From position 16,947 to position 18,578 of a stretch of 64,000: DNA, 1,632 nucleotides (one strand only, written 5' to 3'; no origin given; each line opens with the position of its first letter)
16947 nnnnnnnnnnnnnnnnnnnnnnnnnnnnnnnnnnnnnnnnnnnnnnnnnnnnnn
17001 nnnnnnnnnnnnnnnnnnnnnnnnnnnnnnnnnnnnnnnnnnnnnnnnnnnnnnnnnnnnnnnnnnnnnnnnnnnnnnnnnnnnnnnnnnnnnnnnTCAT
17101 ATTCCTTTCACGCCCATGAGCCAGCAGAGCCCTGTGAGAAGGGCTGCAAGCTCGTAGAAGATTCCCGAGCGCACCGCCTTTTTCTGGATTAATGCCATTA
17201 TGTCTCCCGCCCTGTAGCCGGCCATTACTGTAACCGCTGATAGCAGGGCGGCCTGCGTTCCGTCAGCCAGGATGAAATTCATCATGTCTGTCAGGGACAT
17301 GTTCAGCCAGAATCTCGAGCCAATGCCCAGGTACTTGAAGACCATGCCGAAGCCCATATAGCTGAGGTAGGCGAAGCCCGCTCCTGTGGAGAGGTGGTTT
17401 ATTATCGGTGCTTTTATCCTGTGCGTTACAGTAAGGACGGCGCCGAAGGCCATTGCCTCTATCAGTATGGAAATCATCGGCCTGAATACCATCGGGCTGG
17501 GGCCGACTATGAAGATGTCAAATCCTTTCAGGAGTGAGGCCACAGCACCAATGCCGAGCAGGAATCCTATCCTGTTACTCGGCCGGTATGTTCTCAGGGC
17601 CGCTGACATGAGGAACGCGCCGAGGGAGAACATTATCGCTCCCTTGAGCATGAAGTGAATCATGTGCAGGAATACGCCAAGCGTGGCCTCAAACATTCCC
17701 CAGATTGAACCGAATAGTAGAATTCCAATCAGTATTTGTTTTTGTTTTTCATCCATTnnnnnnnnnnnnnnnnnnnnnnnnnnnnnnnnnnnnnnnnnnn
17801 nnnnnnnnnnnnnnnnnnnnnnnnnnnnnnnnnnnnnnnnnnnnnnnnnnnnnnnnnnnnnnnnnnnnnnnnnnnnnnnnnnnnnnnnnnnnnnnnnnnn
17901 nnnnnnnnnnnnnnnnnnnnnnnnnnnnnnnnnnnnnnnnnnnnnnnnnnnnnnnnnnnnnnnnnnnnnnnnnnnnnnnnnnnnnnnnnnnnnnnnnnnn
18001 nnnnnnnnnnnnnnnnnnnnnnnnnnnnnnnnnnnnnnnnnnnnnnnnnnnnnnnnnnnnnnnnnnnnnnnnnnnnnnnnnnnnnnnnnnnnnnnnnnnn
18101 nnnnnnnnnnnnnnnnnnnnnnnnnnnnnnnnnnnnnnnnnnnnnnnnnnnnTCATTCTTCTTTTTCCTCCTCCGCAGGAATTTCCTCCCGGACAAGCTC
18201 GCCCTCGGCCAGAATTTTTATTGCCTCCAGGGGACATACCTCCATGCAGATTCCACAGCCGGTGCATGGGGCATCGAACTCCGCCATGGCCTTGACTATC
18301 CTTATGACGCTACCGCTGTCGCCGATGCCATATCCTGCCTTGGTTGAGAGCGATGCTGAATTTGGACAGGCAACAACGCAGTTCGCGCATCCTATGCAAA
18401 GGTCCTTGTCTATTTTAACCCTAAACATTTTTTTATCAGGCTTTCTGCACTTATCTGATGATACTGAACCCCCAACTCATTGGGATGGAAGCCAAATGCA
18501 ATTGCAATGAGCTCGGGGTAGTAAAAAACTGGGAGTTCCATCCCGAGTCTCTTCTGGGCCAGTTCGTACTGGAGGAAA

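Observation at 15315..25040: fwd and hdr genes interleaved in one 11-gene translationally coupled operon, with an HdrA-MvhD fusion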

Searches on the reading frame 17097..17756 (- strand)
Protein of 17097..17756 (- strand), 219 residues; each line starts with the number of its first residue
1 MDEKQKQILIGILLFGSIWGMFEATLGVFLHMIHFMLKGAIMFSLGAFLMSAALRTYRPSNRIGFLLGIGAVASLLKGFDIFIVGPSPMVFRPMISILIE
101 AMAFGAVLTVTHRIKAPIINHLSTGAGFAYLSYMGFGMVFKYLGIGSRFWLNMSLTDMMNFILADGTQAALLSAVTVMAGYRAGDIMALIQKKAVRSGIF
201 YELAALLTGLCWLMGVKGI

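Call 4: search_protein_families(library=pfam, proteins=[window:17097-17756:-], max_evalue=0.01)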
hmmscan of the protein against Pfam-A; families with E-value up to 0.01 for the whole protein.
window:17097-17756:- (219 aa): 0 families

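Call 5: search_protein_families(library=ncbifam, proteins=[window:17097-17756:-], max_evalue=0.01)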
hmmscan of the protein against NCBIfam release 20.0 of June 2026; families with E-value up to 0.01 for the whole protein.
window:17097-17756:- (219 aa): 0 families

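Call 59: find_homologous_proteins(query=window:17097-17756:-, max_evalue=0.001)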
Query window:17097-17756:- (219 aa): 17 proteins with E <= 0.001 among 1697 candidates.
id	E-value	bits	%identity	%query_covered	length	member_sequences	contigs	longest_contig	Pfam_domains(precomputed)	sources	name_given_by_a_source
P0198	9.4e-134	462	100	100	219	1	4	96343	-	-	-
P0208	4.1e-127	440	95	100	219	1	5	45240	-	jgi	-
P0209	2.0e-125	435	92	100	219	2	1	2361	-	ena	-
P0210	3.5e-119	414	89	100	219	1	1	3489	-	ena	-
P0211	1.5e-117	409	89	100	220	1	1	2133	-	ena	-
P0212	3.4e-117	408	91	97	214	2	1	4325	-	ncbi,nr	ncbi:MAG: hypothetical protein KKB85_03070, partial [Candidatus Altiarchaeota archaeon]|nr:hypotheti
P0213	4.8e-113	394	84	100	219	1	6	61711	-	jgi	-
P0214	5.2e-111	388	84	100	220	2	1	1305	-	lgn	-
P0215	2.6e-92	326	84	83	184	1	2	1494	-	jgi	-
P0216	6.4e-43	165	44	97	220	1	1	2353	-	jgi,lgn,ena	jgi:hypothetical protein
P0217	3.4e-17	81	36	94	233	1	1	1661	-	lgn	-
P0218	1.3e-15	76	32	96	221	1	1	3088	-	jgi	jgi:hypothetical protein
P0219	1.3e-14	73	32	90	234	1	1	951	-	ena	-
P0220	1.6e-14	72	33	96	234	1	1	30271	-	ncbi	ncbi:hypothetical protein ACFLWO_01565 [Chloroflexota bacterium]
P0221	2.5e-14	72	34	94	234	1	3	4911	-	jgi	-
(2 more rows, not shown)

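Call 68: predict_structure(alignment_id=A4)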
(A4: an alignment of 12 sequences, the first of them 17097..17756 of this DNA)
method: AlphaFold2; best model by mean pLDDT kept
length: 219 residues; sequences in the alignment: 12
mean_pLDDT: 81.1   pTM: 0.79
mean pLDDT of the five models: 81.1, 80.6, 79.0, 78.5, 76.8
residues with pLDDT >= 90: 39; 70-90: 146; 50-70: 31; < 50: 3
segments of 3 or more residues with pLDDT < 50: 217-219
pLDDT, mean of each block of 10 residues (from residue 1): 85 90 76 70 90 90 92 87 73 86 87 62 84 85 72 85 87 90 88 77 72 56
secondary structure, 60 per line:
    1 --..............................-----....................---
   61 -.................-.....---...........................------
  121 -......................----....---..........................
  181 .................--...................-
elements in order: H3-32 H38-57 H62-78 H80-84 H88-114 H122-143 H148-151 H155-197 H200-218

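Call 71: fold_search(model_id=the predicted structure, library=pdb)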
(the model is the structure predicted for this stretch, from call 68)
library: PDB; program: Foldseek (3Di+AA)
matches with E <= 10: 441; with E <= 0.001: 0
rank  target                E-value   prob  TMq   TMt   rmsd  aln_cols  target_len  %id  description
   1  5edl                  1.6e-02  1.00  0.53  0.57   8.6       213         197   14  Crystal structure of an S-component of ECF transporter (released 2016-08-17)
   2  5c1f_A                4.3e-01  0.15  0.17  0.13  31.2       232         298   13  Structure of the Imp2 F-BAR domain (released 2016-01-27)
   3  9jou_A                5.9e-01  0.28  0.25  0.24  15.1       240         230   10  Cryo-EM structure of the zeaxanthin-bound light-driven proton pumping rhodopsin, NM-R1 (released 2025-07-30)
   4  6zg3_C                6.2e-01  0.60  0.37  0.39   7.8       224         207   12  the structure of ECF PanT transporter in a complex with a nanobody (released 2021-03-03)
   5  4qtn_A                6.2e-01  0.23  0.22  0.21  13.8       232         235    7  Crystal structure of the Vitamin B3 transporter PnuC (released 2014-10-08)
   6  8ce1_C                6.2e-01  0.16  0.20  0.19  14.0       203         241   11  Cytochrome c maturation complex CcmABCD (released 2023-09-06)
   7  4o6m_B                6.2e-01  0.15  0.18  0.14  17.6       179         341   16  Structure of AF2299, a CDP-alcohol phosphotransferase (CMP-bound) (released 2014-05-14)
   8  7f02_C                6.8e-01  0.20  0.22  0.22  12.2       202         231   13  Cytochrome c-type biogenesis protein CcmABCD from E. coli (released 2022-11-09)
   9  1sum                  7.1e-01  0.20  0.21  0.21  13.2       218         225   10  Crystal structure of a hypothetical protein at 2.0 A resolution (released 2004-08-24)
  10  6iu3                  7.1e-01  0.13  0.21  0.21  21.9       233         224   14  Crystal structure of iron transporter VIT1 with zinc ions (released 2019-02-06)
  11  8qta                  8.5e-01  0.20  0.23  0.16  11.4       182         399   17  Cryo-EM structure of Streptococcus pneumoniae NADPH oxidase F397A mutant in complex with NADPH (released 2024-07-24)
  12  3jrm_O                8.5e-01  0.12  0.19  0.19  19.6       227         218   14  Crystal structure of archaeal 20S proteasome in complex with mutated P26 activator (released 2009-11-03)
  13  8vy7_R                8.9e-01  0.21  0.25  0.21  16.0       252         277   13  CryoEM structure of Gi-coupled TAS2R14 with cholesterol and an intracellular tastant (released 2024-04-03)
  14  8qt6                  9.8e-01  0.18  0.22  0.15  11.8       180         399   16  Cryo-EM structure of Streptococcus pneumoniae NADPH oxidase (released 2024-07-24)
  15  3jtl_O                9.8e-01  0.11  0.18  0.18  20.6       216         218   15  Crystal structure of archaeal 20S proteasome in complex with mutated P26 activator (released 2009-11-03)
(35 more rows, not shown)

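Call 74: search_protein_families(library=pfam, proteins=[window:17097-17756:-], max_evalue=0.001)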
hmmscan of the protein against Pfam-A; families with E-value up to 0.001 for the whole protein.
window:17097-17756:- (219 aa): 0 families

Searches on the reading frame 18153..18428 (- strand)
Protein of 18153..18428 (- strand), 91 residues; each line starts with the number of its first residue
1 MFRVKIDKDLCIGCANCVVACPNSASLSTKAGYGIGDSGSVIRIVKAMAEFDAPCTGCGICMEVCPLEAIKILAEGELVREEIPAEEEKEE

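Call 4: search_protein_families(library=pfam, proteins=[window:18153-18428:-], max_evalue=0.01)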
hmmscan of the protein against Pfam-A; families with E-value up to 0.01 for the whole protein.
window:18153-18428:- (91 aa): 16 families
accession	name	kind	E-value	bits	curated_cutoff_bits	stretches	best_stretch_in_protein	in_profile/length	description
PF00037.32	Fer4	-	6.5e-13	48.3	21.1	2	4-25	1-22/24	4Fe-4S binding domain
PF12838.12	Fer4_7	-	9.7e-13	48.8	27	3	11-68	2-51/52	4Fe-4S dicluster domain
PF13237.11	Fer4_10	-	2e-12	47.3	25.5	2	4-66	2-53/53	4Fe-4S dicluster domain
PF12837.12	Fer4_6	-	1e-11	44.6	25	2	4-24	2-22/24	4Fe-4S binding domain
PF12797.12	Fer4_2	-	8e-11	41.6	24.5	2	3-22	2-21/22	4Fe-4S binding domain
PF13187.11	Fer4_9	-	1.2e-10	41.7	27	2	11-70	2-52/52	4Fe-4S dicluster domain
PF14697.11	Fer4_21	-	4.7e-10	39.9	35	1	5-71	2-58/59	4Fe-4S dicluster domain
PF13484.11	Fer4_16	-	1.3e-07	32.7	30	2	11-67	2-65/66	4Fe-4S double cluster binding domain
PF12800.12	Fer4_4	-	1.5e-07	31.6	24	2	9-23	2-16/17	4Fe-4S binding domain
PF25160.1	LdpA_Fe-S-bd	-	2.3e-07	30.9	27.6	1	48-72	21-45/49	LdpA Fe-S cluster-binding domain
PF13183.11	Fer4_8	-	2.5e-06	28.3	27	1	10-67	4-66/68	4Fe-4S dicluster domain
PF12798.12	Fer4_3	-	3.3e-06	27.9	27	1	55-69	1-15/15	4Fe-4S binding domain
PF13459.11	Fer4_15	-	6.3e-06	27.2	22.4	1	4-24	1-21/66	4Fe-4S single cluster domain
PF13534.11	Fer4_17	-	6.3e-06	27.1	22.2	0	55-71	2-18/61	4Fe-4S dicluster domain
PF13370.11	Fer4_13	-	3.3e-05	24.9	24.5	1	6-23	1-18/58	4Fe-4S single cluster domain of Ferredoxin I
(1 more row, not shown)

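Call 5: search_protein_families(library=ncbifam, proteins=[window:18153-18428:-], max_evalue=0.01)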
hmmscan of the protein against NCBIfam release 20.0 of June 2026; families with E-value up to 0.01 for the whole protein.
window:18153-18428:- (91 aa): 103 families (the best 25 are shown)
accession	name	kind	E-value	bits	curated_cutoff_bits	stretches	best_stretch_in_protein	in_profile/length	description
TIGR02179.1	PorD_KorD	subfamily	9.2e-11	41.7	60.05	1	5-75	21-77/78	2-oxoacid:acceptor oxidoreductase, delta subunit, pyruvate/2-ketoisovalerate family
NF040684.1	PorD_Arch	equivalog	1.9e-10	40.7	120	1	2-75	25-84/85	pyruvate synthase subunit PorD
NF042909.1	FMH_DH_FwdF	exception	9.7e-10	38.1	375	2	52-84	14-46/336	tungsten-dependent formylmethanofuran dehydrogenase subunit FwdF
TIGR02512.1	FeFe_hydrog_A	subfamily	2.2e-09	36.7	405.95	1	4-78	2-75/375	[FeFe] hydrogenase, group A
NF045797.1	DsrO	equivalog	2e-08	33.9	200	1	4-25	128-149/235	sulfate reduction electron transfer complex DsrMKJOP subunit DsrO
NF006183.0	PRK08318.1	equivalog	2.7e-08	33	335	1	4-72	337-397/422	NAD-dependent dihydropyrimidine dehydrogenase subunit PreA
TIGR01971.1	NuoI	subfamily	3.2e-08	33.2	113.05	1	6-81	39-109/121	NADH-quinone oxidoreductase, chain I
NF004537.0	PRK05888.1-3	equivalog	3.3e-08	33.3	163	2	5-35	109-138/204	NADH-quinone oxidoreductase subunit NuoI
NF007204.0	PRK09625.1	equivalog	3.9e-08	33.4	125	1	7-73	57-109/133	pyruvate flavodoxin oxidoreductase subunit delta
NF058577.1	FdxA_fam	equivalog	5.4e-08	32.9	65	2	5-25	32-52/52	4Fe-4S ferredoxin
TIGR01944.1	rnfB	subfamily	6.8e-08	32.3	68.7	1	5-77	109-167/190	RnfABCDGE type electron transport complex subunit B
NF040763.1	FeFe_hydrog_A6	exception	8.1e-08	31.1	765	1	6-84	142-219/571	NADH-dependent [FeFe] hydrogenase, group A6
NF007203.0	PRK09624.1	equivalog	8.3e-08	32.4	171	1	2-75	44-103/105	pyuvate ferredoxin oxidoreductase subunit delta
NF038196.1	ferrodoxin_EFR1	subfamily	1e-07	32.3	75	1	50-73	181-204/242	EFR1 family ferrodoxin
NF009053.0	PRK12387.1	subfamily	1.9e-07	31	204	1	7-78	36-98/180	formate hydrogenlyase complex iron-sulfur subunit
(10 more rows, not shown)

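Call 46: search_solved_structures(query=window:18153-18428:-, max_evalue=0.001)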
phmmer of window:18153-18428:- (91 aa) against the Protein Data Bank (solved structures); distinct sequences matched with E-value up to 0.001: 27.
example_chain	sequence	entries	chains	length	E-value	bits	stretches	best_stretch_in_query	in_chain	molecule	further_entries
9sw6_H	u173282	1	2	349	3.1e-18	69.2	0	4-71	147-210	Tungsten formylmethanofuran dehydrogenase, subunit F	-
9sw6_G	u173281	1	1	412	6.5e-18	68.2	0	4-75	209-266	Polyferredoxin protein MvhB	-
5t5i_F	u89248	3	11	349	5.2e-17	65.3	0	4-71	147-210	Tungsten formylmethanofuran dehydrogenase subunit fwdF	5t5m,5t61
7bkb_K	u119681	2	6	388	4.5e-16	62.3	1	53-79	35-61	Formylmethanofuran dehydrogenase, subunit F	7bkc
9sfi_T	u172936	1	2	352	4.1e-13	52.9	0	50-85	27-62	4Fe-4S ferredoxin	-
9sfi_U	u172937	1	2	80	3.2e-10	43.6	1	1-73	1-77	4Fe-4S binding protein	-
5t5i_G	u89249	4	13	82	2.2e-09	40.9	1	5-72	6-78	Tungsten formylmethanofuran dehydrogenase subunit fwdG | Tungsten formylmethanofuran dehydrogenase, subunit G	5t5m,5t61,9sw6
7bkb_L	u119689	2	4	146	9.5e-09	38.9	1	2-73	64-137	Formylmethanofuran dehydrogenase, subunit G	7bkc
9sfi_O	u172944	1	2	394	1.1e-07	35.6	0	6-75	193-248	Ferredoxin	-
9sfi_A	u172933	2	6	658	1.4e-06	32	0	6-72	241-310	CoB--CoM heterodisulfide reductase iron-sulfur subunit A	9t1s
9mqx_A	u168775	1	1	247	4.5e-06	30.4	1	3-77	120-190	NADH:ubiquinone oxidoreductase chain G-like protein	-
2vpw_B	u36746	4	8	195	1.3e-05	28.9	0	3-22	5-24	NRFC PROTEIN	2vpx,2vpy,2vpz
7z0s_F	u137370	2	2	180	2.8e-05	27.8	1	9-79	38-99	Formate hydrogenlyase subunit 6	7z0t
9tn7_A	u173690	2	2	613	3.4e-05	27.5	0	9-34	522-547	Coenzyme F420 hydrogenase/dehydrogenase beta subunit domain protein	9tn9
7npa_A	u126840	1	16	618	3.7e-05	27.4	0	49-75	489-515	Coenzyme F420-dependent sulfite reductase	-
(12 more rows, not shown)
